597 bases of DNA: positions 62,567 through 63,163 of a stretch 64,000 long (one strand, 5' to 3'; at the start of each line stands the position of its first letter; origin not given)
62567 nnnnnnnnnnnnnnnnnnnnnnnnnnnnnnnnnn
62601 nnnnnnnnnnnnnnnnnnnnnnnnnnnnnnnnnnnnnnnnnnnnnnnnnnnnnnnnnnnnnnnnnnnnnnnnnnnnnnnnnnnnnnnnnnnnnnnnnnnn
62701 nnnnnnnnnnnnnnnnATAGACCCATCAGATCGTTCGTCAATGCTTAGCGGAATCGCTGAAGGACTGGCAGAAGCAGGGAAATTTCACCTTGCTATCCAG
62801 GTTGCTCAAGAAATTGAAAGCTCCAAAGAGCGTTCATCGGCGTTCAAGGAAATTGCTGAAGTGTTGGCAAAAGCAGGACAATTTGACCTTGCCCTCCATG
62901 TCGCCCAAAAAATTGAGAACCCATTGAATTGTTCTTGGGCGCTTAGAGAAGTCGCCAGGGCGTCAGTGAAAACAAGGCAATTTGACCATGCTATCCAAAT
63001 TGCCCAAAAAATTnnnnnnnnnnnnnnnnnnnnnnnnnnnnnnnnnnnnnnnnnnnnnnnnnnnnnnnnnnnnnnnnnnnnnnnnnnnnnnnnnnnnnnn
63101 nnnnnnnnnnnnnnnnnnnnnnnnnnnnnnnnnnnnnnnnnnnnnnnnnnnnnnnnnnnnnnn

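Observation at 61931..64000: Very large 33-residue tandem helical-repeat protein with a conserved RS................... unit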

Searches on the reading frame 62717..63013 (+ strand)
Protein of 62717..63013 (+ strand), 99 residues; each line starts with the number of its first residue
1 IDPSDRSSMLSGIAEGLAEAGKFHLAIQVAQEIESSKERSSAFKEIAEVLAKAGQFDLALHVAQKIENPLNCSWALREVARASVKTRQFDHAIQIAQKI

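Call 63: find_related_loci(query=A2, collection=genome_contigs, flank=6000)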
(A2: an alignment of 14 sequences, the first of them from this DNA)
Query A2 (99 aa) in genome_contigs; peptide patterns used: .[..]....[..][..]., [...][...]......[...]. (x = any residue, [..] = any of these).
336 stretches matched a pattern; 22 encode a relative of the query (tblastn E <= 1e-3); 22 distinct loci.
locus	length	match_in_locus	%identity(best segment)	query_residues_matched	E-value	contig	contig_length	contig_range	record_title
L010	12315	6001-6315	55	2-99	5e-29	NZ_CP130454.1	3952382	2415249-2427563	Candidatus Fervidibacter sacchari strain PD1 chromosome, complete genome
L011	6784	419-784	59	3-99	2e-27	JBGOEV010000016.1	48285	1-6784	MAG: Candidatus Thermosaccharophagus gerlachensis isolate 3300020139_22 Ga0197143_1000412, whole genome shotgun sequence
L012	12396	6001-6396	57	5-99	1e-28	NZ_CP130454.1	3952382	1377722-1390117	Candidatus Fervidibacter sacchari strain PD1 chromosome, complete genome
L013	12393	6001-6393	53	2-99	4e-27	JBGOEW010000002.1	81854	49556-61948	MAG: Candidatus Fervidibacter sp. isolate 3300020139_18 Ga0197143_1000142, whole genome shotgun sequence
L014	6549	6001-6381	59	2-99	7e-27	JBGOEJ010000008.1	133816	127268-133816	MAG: Candidatus Fervidibacter canadensis isolate 3300025775_14 Ga0209276_100159, whole genome shotgun sequence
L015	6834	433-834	54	2-99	3e-26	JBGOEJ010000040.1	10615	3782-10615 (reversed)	MAG: Candidatus Fervidibacter canadensis isolate 3300025775_14 Ga0209276_102002, whole genome shotgun sequence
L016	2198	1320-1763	41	2-99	1e-16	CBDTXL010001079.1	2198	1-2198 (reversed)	MAG TPA_asm: uncultured bacterium isolate ERR2431955_maxbin2_4 genome assembly, contig: ERZ23878311.75712, whole genome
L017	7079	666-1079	40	2-99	1e-16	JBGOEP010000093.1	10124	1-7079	MAG: Candidatus Fervidibacter sp. isolate 3300025345_2 Ga0209669_101414, whole genome shotgun sequence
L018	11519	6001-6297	36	1-99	2e-14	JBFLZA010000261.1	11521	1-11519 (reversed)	MAG: Cyanobacteriota bacterium isolate MAG099 MAG099_261, whole genome shotgun sequence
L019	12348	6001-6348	38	6-99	5e-14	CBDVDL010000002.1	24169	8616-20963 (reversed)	MAG TPA_asm: uncultured Alphaproteobacteria bacterium isolate SRR21487743_binner12_Refined_11 genome assembly, contig: E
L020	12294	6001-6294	39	5-99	2e-13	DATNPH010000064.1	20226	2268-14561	MAG TPA_asm: Coleofasciculaceae cyanobacterium isolate SMAG_U16476 k141_454680, whole genome shotgun sequence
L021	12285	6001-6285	40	4-99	1e-13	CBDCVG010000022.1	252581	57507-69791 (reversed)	MAG: Caldora sp. isolate e91194d1-5003-4bb1-8e0a-ecd65b6f64b4 genome assembly, contig: contig_22, whole genome shotgun s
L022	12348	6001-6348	45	2-99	9e-13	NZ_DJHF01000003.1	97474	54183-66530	MAG: Acetomicrobium sp. UBA5826 UBA5826_contig_1412, whole genome shotgun sequence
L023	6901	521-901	38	6-99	1e-12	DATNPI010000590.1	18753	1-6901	MAG TPA_asm: Coleofasciculaceae cyanobacterium isolate SMAG_U16477 k141_484373, whole genome shotgun sequence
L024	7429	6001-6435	35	1-99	3e-12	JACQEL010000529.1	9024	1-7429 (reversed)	MAG: Deltaproteobacteria bacterium isolate NC_groundwater_1020_Pr1_S-0.65um_57_10 Montesol18_Sp65_coassembly_scaffold_79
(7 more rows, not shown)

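Call 67: search_protein_families(library=pfam, proteins=[L010:610-1485:+, L010:1625-2485:+, L010:2832-4097:+, L010:4132-5136:+, L010:5212-6819:+, L010:7214-8074:-, L010:8233-9864:-, L010:10081-10581:-, L010:10612-11199:-, L010:11334-11933:+], max_evalue=0.001)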
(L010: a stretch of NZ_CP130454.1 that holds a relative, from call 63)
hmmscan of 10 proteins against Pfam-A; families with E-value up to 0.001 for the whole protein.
L010:610-1485:+ (291 aa): 2 families
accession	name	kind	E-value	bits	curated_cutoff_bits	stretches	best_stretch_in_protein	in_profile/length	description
PF07596.16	SBP_bac_10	-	8.6e-11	42.8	23.3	1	45-80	2-36/268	Protein of unknown function (DUF1559)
PF07963.17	N_methyl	-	6.1e-10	38.7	21.2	1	17-40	4-27/27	Prokaryotic N-terminal methylation motif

L010:1625-2485:+ (286 aa): 2 families
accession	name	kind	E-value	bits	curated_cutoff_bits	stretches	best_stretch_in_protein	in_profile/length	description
PF07963.17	N_methyl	-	2.1e-08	33.8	21.2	1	14-37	4-27/27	Prokaryotic N-terminal methylation motif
PF07596.16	SBP_bac_10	-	0.00031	21.3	23.3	0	42-77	2-36/268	Protein of unknown function (DUF1559)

L010:2832-4097:+ (421 aa): 5 families
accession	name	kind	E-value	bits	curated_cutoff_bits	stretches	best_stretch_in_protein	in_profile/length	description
PF00092.34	VWA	-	2.8e-24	86.7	23.8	1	45-194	1-155/174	von Willebrand factor type A domain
PF13519.12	VWA_2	-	1.1e-16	61.8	27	1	47-150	2-107/107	von Willebrand factor type A domain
PF13768.12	VWA_3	-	5.4e-13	49.7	27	1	45-194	2-150/155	von Willebrand factor type A domain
PF25106.1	VWA_4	-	2.9e-06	27.4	27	1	46-151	2-106/169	von Willebrand factor A domain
PF05762.20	VWA_CoxE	-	0.00049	20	26.4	1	41-168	54-178/222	VWA domain containing CoxE-like protein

L010:4132-5136:+ (334 aa): 2 families
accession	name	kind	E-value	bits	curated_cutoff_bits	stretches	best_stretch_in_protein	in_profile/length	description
PF02826.25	2-Hacid_dh_C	-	4.5e-58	196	25.1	1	109-285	1-178/178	D-isomer specific 2-hydroxyacid dehydrogenase, NAD binding domain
PF00389.36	2-Hacid_dh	-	7.5e-30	103.8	24.6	1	18-317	11-134/134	D-isomer specific 2-hydroxyacid dehydrogenase, catalytic domain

L010:5212-6819:+ (535 aa): 7 families
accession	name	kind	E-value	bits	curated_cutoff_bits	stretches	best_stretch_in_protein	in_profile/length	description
PF24603.1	TPR_30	-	2.6e-14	53.9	29.7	0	63-120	11-68/100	Tetratricopeptide repeat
PF13424.12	TPR_12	-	3.7e-13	49.9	30.1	1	242-297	16-73/77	Tetratricopeptide repeat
PF12895.13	ANAPC3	-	2e-07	31.7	27.2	0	170-221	30-81/82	Anaphase-promoting complex, cyclosome, subunit 3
PF07719.23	TPR_2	-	1.3e-06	28.5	27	0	200-221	5-26/34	Tetratricopeptide repeat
PF23300.3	HEAT_Nup120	-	4.4e-06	27.1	29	0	180-229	109-158/170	Nucleoporin Nup120, HEAT repeats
PF23354.1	TPR_NUP160_120_M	-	5.3e-05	23.1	27.2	0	138-217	103-183/265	NUP160/120 middle TPR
PF17874.7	TPR_MalT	-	9.9e-05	22.2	45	0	224-294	35-105/336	MalT-like TPR region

L010:7214-8074:- (286 aa): 19 families
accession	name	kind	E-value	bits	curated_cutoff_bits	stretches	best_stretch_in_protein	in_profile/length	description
PF07719.23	TPR_2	-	2.2e-22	77.7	27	2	224-256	1-33/34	Tetratricopeptide repeat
PF13428.12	TPR_14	-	4.5e-19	67.4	23.5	0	187-229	1-43/44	Tetratricopeptide repeat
PF13432.12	TPR_16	-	6.5e-19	68.5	32.7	2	156-221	3-65/65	Tetratricopeptide repeat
PF13174.12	TPR_6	-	8.6e-18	64.1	26.3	1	189-220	2-33/33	Tetratricopeptide repeat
PF13424.12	TPR_12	-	1.2e-13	51.5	30.1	1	189-253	5-74/77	Tetratricopeptide repeat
PF13525.12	YfiO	-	1.1e-11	45.4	25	1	80-198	9-138/203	Outer membrane lipoprotein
PF13176.12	TPR_7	-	4.5e-10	39.2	27.9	0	229-257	4-32/36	Tetratricopeptide repeat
PF14559.12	TPR_19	-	1.2e-09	38.8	25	0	86-148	1-60/68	Tetratricopeptide repeat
PF23914.1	TPR_CcmH_CycH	-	5.3e-09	36.5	42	1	76-182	50-153/158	Cytochrome c-type biogenesis protein H TPR domain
PF00515.34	TPR_1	-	3.3e-08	33.4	27.8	0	78-104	3-29/34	Tetratricopeptide repeat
PF24575.1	TPR_Slam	-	1e-07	32.7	35.2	0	190-221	50-81/104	Surface lipoprotein assembly modifier, N-terminal TPR repeats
PF12895.13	ANAPC3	-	7.3e-07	29.8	27.2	0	38-102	22-82/82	Anaphase-promoting complex, cyclosome, subunit 3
PF13181.12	TPR_8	-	2e-06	27.9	25.7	0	224-256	1-33/34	Tetratricopeptide repeat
PF09976.15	TPR_21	-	8e-05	22.9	25.5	0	159-246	48-135/193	Tetratricopeptide repeat-like domain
PF10602.15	RPN7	-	9.3e-05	22.6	29.6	0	220-254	32-66/174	26S proteasome subunit RPN7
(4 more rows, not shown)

L010:8233-9864:- (543 aa): 25 families
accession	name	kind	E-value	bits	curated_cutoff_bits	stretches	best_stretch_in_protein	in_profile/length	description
PF13646.12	HEAT_2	-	9.1e-79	260.3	27.7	7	445-519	13-88/88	HEAT repeats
PF02985.28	HEAT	-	6.7e-57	184.4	23.5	6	160-189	1-30/31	HEAT repeat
PF13513.12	HEAT_EZ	-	6.6e-42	141.7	27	3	136-183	2-52/55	HEAT-like repeat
PF03130.22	HEAT_PBS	-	2.5e-37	123.5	20.9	2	479-505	1-27/27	PBS lyase HEAT-like repeat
PF00514.29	Arm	-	7.7e-27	92.9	20.6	0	372-399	11-38/41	Armadillo/beta-catenin-like repeat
PF12717.13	Cnd1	-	1.8e-19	70.8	26.4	0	154-203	16-62/162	non-SMC mitotic condensation complex subunit 1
PF01602.26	Adaptin_N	-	8.7e-16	58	37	0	466-534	82-153/524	Adaptin N terminal region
PF21581.3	SCD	-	1.4e-14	54.5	27.5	0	501-526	37-62/75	Stromalin conservative domain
PF20168.4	PDS5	-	5.5e-13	48.1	27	0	123-203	323-400/1053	Sister chromatid cohesion protein PDS5 protein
PF24714.1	TOR1L1_N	-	8.2e-11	42.2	43.3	0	373-523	82-240/281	TORTIFOLIA1 N-terminal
PF14663.11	RasGEF_N_2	-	2.1e-09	38.1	27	0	313-339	6-32/108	Rapamycin-insensitive companion of mTOR RasGEF_N domain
PF12755.13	Vac14_Fab1_bd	-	1.9e-07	32.1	22.1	0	123-179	29-88/97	Vacuolar 14 Fab1-binding region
PF25786.1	HEAT_GCN1_C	-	1.3e-06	29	27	0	374-429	28-92/151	GCN1-like, C-terminal HEAT repeats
PF21040.3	CEP104-like_TOG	-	1.4e-06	29.1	24.3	0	149-190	94-135/208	Centrosomal protein CEP104-like, TOG domain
PF01347.28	Vitellogenin_N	-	2.4e-06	26.9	24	0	316-397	466-556/590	Lipoprotein amino terminal region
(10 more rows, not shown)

L010:10081-10581:- (166 aa): 1 family
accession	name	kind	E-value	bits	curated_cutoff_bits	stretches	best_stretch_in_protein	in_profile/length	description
PF16694.10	Cytochrome_P460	-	6.4e-36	123.9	27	1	35-162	1-125/125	Cytochrome P460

L010:10612-11199:- (195 aa): 1 family
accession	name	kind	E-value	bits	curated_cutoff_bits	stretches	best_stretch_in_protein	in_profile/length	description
PF11563.14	Protoglobin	-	6.4e-40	137.2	25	1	23-194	3-157/158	Protoglobin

L010:11334-11933:+ (199 aa): 3 families
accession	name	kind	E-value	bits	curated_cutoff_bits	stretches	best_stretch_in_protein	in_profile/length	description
PF01638.23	HxlR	-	5.1e-28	97.2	20.8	2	20-97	2-79/91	HxlR-like helix-turn-helix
PF03551.20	PadR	-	6.2e-05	23.3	27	0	54-89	34-71/75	Transcriptional regulator PadR-like family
PF01022.26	HTH_5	-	0.00019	21.7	22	0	117-157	5-45/47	Bacterial regulatory protein, arsR family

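Call 70: search_solved_structures(query=A2, max_evalue=0.01, show_alignments=1)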
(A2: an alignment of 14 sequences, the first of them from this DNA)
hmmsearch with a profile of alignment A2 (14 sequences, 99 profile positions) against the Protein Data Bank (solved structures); distinct sequences matched with E-value up to 0.01: 20.
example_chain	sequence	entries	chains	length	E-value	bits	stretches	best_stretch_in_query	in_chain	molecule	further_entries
6een_B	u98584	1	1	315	3.4e-32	113.5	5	14-98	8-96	Designer Pentatricopeptide Protein dPPR10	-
6een_A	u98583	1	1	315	4.3e-32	113.2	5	14-98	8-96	Designer Pentatricopeptide Protein dPPR10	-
6een_D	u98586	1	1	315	1.5e-29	105.1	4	14-98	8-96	Designer Pentatricopeptide Protein dPPR10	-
6een_C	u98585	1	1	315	4.3e-28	100.4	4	14-98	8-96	Designer Pentatricopeptide Protein dPPR10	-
5i9g_C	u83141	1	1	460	2.2e-23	85.3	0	14-95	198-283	pentatricopeptide repeat protein dPPR-U8C2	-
5i9d_A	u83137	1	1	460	2.6e-22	81.8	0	13-95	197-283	pentatricopeptide repeat protein dPPR-U8A2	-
5i9f_A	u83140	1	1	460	9e-22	80.1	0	13-95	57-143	pentatricopeptide repeat protein dPPR-U10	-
5i9h_A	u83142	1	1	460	1e-21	79.9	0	13-95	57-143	pentatricopeptide repeat protein dPPR-U8G2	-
3zpj_A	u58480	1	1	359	1.5e-17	66.6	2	8-80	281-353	TON_1535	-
4ozs_A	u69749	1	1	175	1.1e-14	57.3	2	13-98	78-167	Alpha solenoid protein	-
9gzg_A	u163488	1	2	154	2.3e-12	49.9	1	10-98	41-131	Engineered CTPR protein with glutamic acids for conductivity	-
7obi_A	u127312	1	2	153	1e-07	35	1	9-98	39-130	CTPR-rv4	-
8qvw_B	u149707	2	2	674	0.00062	22.9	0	47-74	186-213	Signal recognition particle subunit SRP72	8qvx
7nfx_z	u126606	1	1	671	0.00062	22.9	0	47-74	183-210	Signal recognition particle subunit SRP72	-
8zht_B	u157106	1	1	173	0.00075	22.6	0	16-99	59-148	Tetratricopeptide repeat protein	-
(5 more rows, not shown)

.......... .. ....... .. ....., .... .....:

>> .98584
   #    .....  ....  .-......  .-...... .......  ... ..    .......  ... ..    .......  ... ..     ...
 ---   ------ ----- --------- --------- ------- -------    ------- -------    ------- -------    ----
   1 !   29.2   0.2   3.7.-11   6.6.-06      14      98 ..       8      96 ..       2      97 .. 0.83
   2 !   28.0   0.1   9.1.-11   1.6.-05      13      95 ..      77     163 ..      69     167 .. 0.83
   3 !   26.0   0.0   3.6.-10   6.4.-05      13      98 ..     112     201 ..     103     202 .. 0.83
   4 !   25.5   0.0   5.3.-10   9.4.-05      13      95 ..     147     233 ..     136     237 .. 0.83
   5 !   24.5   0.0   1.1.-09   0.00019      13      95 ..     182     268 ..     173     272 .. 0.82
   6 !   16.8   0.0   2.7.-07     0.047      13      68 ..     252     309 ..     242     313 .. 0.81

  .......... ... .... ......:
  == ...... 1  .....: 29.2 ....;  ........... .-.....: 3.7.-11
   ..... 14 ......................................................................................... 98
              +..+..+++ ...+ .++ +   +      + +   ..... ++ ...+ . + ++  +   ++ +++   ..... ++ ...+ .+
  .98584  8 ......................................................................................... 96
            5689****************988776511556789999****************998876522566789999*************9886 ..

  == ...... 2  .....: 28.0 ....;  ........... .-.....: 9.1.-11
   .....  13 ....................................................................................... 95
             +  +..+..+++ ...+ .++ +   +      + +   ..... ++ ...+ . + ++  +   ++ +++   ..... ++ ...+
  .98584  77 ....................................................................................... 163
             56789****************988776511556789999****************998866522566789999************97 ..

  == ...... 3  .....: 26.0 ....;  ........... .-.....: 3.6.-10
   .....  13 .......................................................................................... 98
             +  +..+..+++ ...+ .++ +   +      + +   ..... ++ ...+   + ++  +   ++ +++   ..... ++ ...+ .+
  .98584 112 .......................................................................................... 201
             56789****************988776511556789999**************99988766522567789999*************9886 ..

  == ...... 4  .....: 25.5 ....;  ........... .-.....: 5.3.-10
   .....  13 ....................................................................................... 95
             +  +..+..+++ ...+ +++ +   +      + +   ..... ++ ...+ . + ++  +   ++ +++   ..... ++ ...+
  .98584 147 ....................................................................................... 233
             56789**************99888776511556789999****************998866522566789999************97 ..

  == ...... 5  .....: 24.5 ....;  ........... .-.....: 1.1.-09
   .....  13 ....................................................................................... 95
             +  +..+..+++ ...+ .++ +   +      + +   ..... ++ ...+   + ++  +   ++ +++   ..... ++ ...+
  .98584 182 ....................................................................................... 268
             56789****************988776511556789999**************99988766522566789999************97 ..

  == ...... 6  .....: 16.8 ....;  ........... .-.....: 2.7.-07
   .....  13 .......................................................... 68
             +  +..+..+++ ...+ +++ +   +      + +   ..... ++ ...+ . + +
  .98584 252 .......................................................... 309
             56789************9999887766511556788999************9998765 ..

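Call 74: find_related_loci(query=A2, collection=viral_contigs, flank=6000)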
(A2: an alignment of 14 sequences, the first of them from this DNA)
Query A2 (99 aa) in viral_contigs; peptide patterns used: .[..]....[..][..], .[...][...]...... (x = any residue, [..] = any of these).
104 stretches matched a pattern, but none encodes a relative of the query by tblastn (E <= 1e-3).
